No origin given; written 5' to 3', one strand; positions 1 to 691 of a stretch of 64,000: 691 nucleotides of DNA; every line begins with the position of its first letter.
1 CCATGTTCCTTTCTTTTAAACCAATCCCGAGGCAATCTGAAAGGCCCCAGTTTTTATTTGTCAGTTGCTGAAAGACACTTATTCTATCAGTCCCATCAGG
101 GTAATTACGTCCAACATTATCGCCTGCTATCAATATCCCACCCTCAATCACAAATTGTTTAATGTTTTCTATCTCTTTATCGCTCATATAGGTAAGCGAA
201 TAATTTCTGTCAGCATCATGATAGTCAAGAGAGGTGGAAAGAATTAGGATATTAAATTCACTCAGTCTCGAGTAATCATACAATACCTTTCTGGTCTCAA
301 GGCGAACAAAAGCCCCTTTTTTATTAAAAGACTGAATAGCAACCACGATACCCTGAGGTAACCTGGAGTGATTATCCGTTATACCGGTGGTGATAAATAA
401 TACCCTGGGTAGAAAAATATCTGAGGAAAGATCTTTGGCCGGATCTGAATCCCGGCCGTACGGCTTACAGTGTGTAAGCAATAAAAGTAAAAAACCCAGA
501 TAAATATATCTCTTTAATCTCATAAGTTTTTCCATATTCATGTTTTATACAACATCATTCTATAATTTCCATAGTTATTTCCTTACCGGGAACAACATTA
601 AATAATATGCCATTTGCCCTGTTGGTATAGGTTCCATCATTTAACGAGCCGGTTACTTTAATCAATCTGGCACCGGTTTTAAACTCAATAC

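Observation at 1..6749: Synthase-dependent exopolysaccharide operon (GT2 synthase, TPR-barrel, hydrolase/deacetylase-like giant, extra lipoprotein) of undetermined polymer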

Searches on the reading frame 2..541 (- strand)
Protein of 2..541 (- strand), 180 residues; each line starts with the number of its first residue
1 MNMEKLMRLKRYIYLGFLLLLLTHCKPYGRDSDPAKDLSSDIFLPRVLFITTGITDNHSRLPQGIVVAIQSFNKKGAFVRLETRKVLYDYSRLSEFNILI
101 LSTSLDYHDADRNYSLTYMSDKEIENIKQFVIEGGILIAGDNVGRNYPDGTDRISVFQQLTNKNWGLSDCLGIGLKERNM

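Call 8: search_protein_families(library=pfam, proteins=[window:2-541:-], max_evalue=0.1)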
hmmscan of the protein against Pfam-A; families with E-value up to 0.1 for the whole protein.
window:2-541:- (180 aa): 1 family
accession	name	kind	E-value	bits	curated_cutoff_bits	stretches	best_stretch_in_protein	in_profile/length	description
PF13709.12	DUF4159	-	0.075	13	25.9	0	118-146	64-89/202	Domain of unknown function (DUF4159)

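Call 9: search_protein_families(library=ncbifam, proteins=[window:2-541:-], max_evalue=0.1)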
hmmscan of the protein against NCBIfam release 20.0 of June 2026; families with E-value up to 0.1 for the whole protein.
window:2-541:- (180 aa): 0 families
